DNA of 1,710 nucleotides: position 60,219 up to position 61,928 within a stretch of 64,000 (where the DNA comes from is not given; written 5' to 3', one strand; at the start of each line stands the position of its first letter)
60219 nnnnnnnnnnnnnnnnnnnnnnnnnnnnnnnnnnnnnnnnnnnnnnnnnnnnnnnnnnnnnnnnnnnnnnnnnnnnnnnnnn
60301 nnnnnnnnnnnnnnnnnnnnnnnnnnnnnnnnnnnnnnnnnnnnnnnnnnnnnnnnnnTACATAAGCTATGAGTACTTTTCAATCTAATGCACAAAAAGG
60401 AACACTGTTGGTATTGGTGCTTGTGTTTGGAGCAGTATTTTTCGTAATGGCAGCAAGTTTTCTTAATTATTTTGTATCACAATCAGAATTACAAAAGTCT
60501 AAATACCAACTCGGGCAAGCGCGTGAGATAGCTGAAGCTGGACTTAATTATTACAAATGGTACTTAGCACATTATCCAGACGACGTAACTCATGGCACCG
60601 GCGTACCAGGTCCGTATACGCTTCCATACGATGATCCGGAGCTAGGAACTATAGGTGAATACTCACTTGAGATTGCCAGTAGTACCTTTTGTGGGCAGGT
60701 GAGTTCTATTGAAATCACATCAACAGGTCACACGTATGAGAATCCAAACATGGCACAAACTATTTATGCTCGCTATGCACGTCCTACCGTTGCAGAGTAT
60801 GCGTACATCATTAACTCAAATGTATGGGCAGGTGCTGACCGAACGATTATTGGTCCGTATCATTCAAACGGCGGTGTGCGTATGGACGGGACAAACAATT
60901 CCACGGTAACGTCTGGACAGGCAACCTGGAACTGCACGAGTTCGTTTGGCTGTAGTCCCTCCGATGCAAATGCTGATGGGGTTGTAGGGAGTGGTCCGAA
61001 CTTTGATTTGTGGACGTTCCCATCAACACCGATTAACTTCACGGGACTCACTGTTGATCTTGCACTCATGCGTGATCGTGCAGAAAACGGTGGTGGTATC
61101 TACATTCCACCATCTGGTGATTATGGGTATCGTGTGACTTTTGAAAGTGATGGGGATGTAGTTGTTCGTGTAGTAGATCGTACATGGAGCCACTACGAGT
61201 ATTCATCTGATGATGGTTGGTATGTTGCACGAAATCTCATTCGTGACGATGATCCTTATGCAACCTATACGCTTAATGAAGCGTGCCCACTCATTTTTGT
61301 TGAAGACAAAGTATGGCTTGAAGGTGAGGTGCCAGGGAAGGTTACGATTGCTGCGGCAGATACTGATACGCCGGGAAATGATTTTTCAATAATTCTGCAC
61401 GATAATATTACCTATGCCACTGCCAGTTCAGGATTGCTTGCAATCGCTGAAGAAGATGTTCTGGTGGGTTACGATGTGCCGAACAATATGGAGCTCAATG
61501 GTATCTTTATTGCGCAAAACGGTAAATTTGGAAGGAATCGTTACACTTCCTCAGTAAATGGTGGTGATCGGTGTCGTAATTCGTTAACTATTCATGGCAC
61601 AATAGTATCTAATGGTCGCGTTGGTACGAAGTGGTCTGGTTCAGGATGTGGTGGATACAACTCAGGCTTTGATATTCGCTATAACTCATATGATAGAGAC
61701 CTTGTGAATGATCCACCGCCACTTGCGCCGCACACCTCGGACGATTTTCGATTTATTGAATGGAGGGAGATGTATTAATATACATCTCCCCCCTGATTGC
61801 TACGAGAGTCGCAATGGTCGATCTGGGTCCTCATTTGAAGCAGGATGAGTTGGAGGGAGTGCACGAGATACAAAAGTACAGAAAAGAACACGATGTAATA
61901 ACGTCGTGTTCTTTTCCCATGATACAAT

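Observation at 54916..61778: Type IV pilus operon whose three 'pilins' are 594, 200 and 469 aa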

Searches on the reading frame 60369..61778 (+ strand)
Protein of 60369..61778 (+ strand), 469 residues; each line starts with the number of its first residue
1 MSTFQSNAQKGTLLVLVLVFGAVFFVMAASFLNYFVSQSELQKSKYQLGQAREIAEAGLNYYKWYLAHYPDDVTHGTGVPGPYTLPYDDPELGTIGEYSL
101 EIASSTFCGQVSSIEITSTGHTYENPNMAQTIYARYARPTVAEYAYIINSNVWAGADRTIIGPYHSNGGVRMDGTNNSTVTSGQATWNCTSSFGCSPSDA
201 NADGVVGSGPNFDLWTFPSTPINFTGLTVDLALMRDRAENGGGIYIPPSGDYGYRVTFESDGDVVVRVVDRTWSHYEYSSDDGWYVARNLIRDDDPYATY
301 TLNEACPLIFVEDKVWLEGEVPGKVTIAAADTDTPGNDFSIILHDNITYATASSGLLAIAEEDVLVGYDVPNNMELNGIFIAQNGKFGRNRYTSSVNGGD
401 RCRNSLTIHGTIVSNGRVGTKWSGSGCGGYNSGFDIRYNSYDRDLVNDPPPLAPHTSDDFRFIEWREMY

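Call 3: search_protein_families(library=pfam, proteins=[window:60369-61778:+], max_evalue=0.1)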
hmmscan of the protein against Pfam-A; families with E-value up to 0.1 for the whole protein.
window:60369-61778:+ (469 aa): 0 families

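Call 4: search_protein_families(library=ncbifam, proteins=[window:60369-61778:+], max_evalue=0.1)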
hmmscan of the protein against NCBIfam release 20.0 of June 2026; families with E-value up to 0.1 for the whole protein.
window:60369-61778:+ (469 aa): 0 families

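Call 8: find_homologous_proteins(query=window:60369-61778:+)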
Query window:60369-61778:+ (469 aa): 2093 proteins with E <= 0.001 among 8000 candidates; the best 120 are listed.
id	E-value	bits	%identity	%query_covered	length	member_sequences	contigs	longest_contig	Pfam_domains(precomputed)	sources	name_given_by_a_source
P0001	0.0e+0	1094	100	100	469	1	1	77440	-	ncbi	-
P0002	5.1e-267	904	82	100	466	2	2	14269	-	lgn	-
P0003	2.8e-251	853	80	98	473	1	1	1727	-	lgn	-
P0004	3.3e-251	852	83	94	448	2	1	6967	-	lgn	-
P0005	1.1e-242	824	75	100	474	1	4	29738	-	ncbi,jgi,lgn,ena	-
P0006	1.8e-239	814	75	100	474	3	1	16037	-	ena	-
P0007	1.1e-234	798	74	98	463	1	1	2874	-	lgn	-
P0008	6.0e-233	792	73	98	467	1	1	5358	-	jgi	-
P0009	4.2e-226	769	74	98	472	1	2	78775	-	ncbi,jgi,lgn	ncbi:MAG: hypothetical protein ACI92I_000134 [Acidimicrobiales bacterium]|jgi:hypothetical protein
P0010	2.2e-220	751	72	98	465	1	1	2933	-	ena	-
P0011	3.3e-220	750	72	98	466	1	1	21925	-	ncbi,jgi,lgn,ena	-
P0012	1.5e-219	748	69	98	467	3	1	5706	-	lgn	-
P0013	3.0e-218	744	68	99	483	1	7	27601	-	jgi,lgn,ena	-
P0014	2.2e-216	737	69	98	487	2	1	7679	-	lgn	-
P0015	1.5e-215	735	67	99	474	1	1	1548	-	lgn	-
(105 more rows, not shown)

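Call 18: search_solved_structures(query=A1, max_evalue=10, show_alignments=2)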
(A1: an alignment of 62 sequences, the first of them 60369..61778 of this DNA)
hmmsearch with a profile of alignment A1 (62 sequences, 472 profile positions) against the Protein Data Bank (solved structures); distinct sequences matched with E-value up to 10: 0.

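Call 20: find_related_loci(query=A1, collection=genome_contigs, flank=10000)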
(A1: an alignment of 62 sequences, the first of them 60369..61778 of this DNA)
Query A1 (469 aa) in genome_contigs; peptide patterns used: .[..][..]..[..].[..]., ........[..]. (x = any residue, [..] = any of these).
175 stretches matched a pattern; 171 encode a relative of the query (tblastn E <= 1e-3); the best 80 are kept; 80 distinct loci.
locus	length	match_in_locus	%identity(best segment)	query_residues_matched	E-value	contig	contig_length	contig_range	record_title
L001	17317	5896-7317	75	1-469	0e+0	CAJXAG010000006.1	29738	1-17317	TPA_asm: uncultured bacterium isolate ERR599159_bin.108_MetaBAT_v2.12.1_MAG genome assembly, contig: NODE_473_length_297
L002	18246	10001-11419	75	1-468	0e+0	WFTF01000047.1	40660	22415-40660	MAG: Patescibacteria group bacterium isolate S139_130 k151_34136, whole genome shotgun sequence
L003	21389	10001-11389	74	9-467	0e+0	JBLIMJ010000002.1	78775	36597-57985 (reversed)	MAG: Acidimicrobiales bacterium isolate 3300053785_92 Ga0535658_0000290, whole genome shotgun sequence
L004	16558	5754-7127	69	10-468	0e+0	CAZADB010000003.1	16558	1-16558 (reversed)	MAG TPA_asm: uncultured Candidatus Saccharibacteria bacterium isolate binchicken_co24_148 genome assembly, contig: NODE_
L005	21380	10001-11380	70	9-468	0e+0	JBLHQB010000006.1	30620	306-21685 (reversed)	MAG: Patiriisocius sp. isolate 3300055526_18 Ga0535637_0000877, whole genome shotgun sequence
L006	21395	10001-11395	69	6-468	0e+0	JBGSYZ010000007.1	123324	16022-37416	MAG: Candidatus Paceibacteria bacterium isolate JTS-AC487 k141_243065, whole genome shotgun sequence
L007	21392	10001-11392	68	8-467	0e+0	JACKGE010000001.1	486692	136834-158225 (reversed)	MAG: Candidatus Nomurabacteria bacterium isolate HK-STAS-PATE-26 HK-STAS-PATE-26_1, whole genome shotgun sequence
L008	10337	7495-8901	66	4-468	0e+0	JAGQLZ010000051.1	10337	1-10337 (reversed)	MAG: Candidatus Kaiserbacteria bacterium isolate HKST-UBA29 2010_549103, whole genome shotgun sequence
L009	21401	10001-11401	66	5-467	0e+0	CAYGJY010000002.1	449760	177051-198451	MAG TPA_asm: uncultured Candidatus Saccharibacteria bacterium isolate ERP117304_co1_113 genome assembly, contig: NODE_13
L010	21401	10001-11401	68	9-467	0e+0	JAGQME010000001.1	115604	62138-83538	MAG: Candidatus Kaiserbacteria bacterium isolate HKST-UBA34 NODE_1_length_115604_cov_5.213379, whole genome shotgun sequ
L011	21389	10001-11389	64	9-467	0e+0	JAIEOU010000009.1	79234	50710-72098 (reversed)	MAG: Patescibacteria group bacterium isolate co.spades.DASTOOL.1kb_143 c_000000444117, whole genome shotgun sequence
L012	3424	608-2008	64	6-467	0e+0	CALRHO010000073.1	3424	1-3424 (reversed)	MAG: Candidatus Nomurabacteria bacterium isolate RE-15aug16-192 genome assembly, contig: RE-15aug16-C65894, whole genome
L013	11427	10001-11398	63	4-469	0e+0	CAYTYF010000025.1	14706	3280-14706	MAG TPA_asm: uncultured Candidatus Saccharibacteria bacterium isolate SRP342105_co2_33 genome assembly, contig: NODE_431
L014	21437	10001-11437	65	4-468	0e+0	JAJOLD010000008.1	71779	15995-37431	MAG: Candidatus Paceibacterota bacterium isolate MAG-855 c_000000000004, whole genome shotgun sequence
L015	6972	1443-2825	62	6-467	0e+0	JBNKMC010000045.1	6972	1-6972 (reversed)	MAG: Minisyncoccia bacterium isolate H1.bin.27.strict NODE_45_length_6972_cov_6.050181, whole genome shotgun sequence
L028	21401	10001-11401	58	4-467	1e-178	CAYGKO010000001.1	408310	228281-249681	MAG TPA_asm: uncultured Candidatus Saccharibacteria bacterium isolate ERP117304_co1_170 genome assembly, contig: NODE_14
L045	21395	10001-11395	58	7-467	2e-172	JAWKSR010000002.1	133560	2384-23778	MAG: Candidatus Paceibacterota bacterium isolate AC3.73 AC3.73.fa-2, whole genome shotgun sequence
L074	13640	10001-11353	54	6-468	1e-154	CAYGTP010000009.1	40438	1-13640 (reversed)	MAG TPA_asm: uncultured Candidatus Saccharibacteria bacterium isolate ERP117304_co2_175 genome assembly, contig: NODE_86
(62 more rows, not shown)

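Call 23: predict_structure(alignment_id=A1)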
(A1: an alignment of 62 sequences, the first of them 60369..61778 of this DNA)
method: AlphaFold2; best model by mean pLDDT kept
length: 469 residues; sequences in the alignment: 62
mean_pLDDT: 91.2   pTM: 0.84
mean pLDDT of the five models: 91.2, 87.8, 86.9, 82.1, 81.0
residues with pLDDT >= 90: 337; 70-90: 119; 50-70: 8; < 50: 5
segments of 3 or more residues with pLDDT < 50: 1-5
pLDDT, mean of each block of 10 residues (from residue 1): 50 88 95 94 93 93 86 81 91 94 86 90 94 91 95 91 95 93 95 89 94 93 85 94 96 97 97 91 91 97 95 98 97 90 97 96 94 97 95 77 95 94 87 94 90 87 84
secondary structure, 60 per line:
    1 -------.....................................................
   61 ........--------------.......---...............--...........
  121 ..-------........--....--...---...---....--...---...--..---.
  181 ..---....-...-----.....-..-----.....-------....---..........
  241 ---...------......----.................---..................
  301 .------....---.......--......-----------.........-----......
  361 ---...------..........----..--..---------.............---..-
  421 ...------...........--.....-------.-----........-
elements in order: H8-68 E83-89 E93-107 E110-122 E130-137 E146-148 E152-154 E158-161 E164-166 E170-172 E180-182 E186-189 E199-203 H224-227 H231-240 E244-246 E253-258 E263-279 E283-301 E308-311 E315-321 E324-329 E341-349 E355-360 E364-366 E373-382 E402-414 E421-423 E430-440 H443-447 E461-468

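Call 39: find_encoding_contigs(protein=P0001, flank=10000, max_places=3)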
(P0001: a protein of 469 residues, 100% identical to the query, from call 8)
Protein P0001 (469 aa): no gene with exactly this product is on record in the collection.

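Call 63: search_protein_families(library=pfam, alignment_id=A1, max_evalue=1)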
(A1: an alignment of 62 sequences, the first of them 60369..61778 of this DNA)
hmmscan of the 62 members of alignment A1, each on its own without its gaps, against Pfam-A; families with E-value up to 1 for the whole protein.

A. member 1, window:60369-61778:+ (469 aa): 0 families

B. families by the number of members that match (of 62 scanned): 23 families
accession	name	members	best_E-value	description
PF04689.18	S1FA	4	0.013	DNA binding protein S1FA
PF14341.11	PilX_N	3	0.00011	PilX N-terminal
PF20622.4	Big_15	3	0.015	Bacterial Ig domain (Big_16)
PF03561.21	Allantoicase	3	0.06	Allantoicase repeat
PF04923.17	Ninjurin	2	0.066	Ninjurin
PF03739.19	LptF_LptG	2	0.14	Lipopolysaccharide export system permease LptF/LptG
PF17962.7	bMG6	1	0.029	Bacterial macroglobulin domain 6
PF04209.19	HgmA_C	1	0.041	Homogentisate 1,2-dioxygenase C-terminal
PF13400.11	Tad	1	0.055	Putative Flp pilus-assembly TadE/G-like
PF05751.16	FixH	1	0.067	FixH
PF20597.4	pAdhesive_15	1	0.079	Putative Ice-binding-like adhesive domain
PF19580.5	Exo_endo_phos_3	1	0.095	Endonuclease/Exonuclease/phosphatase family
PF12952.12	DUF3841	1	0.11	Domain of unknown function (DUF3841)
PF14163.11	SieB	1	0.16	Super-infection exclusion protein B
PF21300.2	LbR_Ice_bind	1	0.16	Grass antifreeze beta roll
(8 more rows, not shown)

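Call 72: search_protein_families(library=pfam, proteins=[L028:6469-9384:+, L045:6432-9362:+, L074:6446-9382:+], max_evalue=0.001)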
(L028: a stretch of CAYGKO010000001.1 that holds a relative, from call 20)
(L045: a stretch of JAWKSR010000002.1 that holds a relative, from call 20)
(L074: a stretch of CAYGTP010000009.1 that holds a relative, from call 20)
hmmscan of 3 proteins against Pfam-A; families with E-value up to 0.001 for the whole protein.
L028:6469-9384:+ (971 aa): 3 families
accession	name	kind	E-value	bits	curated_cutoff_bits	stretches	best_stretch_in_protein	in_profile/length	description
PF13620.12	CarboxypepD_reg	-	5.1e-14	52.8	32.3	2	177-266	6-80/82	Carboxypeptidase regulatory-like domain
PF17802.7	SpaA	-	3.8e-06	27.4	23.1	0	179-245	9-78/91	Prealbumin-like fold domain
PF10102.14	DUF2341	-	0.00081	20.2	23.4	0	665-723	2-59/84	Domain of unknown function (DUF2341)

L045:6432-9362:+ (976 aa): 4 families
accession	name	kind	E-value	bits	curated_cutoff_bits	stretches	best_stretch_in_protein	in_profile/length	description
PF00354.24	Pentaxin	-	1.3e-12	48.3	25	1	797-945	11-154/194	Pentaxin family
PF13620.12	CarboxypepD_reg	-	2.7e-11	44.1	32.3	2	183-268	6-75/82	Carboxypeptidase regulatory-like domain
PF17802.7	SpaA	-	2.1e-05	25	23.1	0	433-501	10-70/91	Prealbumin-like fold domain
PF10102.14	DUF2341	-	7e-05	23.6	23.4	1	670-751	1-69/84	Domain of unknown function (DUF2341)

L074:6446-9382:+ (978 aa): 7 families
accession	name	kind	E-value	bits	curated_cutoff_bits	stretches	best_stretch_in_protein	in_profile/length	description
PF13385.13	Laminin_G_3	-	1.6e-14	54.7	27.6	1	800-956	4-150/151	Concanavalin A-like lectin/glucanases superfamily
PF13620.12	CarboxypepD_reg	-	1.8e-13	51.1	32.3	2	530-602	1-72/82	Carboxypeptidase regulatory-like domain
PF00354.24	Pentaxin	-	4.7e-12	46.4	25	1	800-949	11-156/194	Pentaxin family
PF10102.14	DUF2341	-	1.5e-05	25.8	23.4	1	675-735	2-61/84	Domain of unknown function (DUF2341)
PF17802.7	SpaA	-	0.00012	22.6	23.1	0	194-251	14-73/91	Prealbumin-like fold domain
PF08308.17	PEGA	-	0.00039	20.7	20.8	0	566-593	22-50/71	PEGA domain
PF02369.22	Big_1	-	0.00092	19.7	34.9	0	530-567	20-60/93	Bacterial Ig-like domain (group 1)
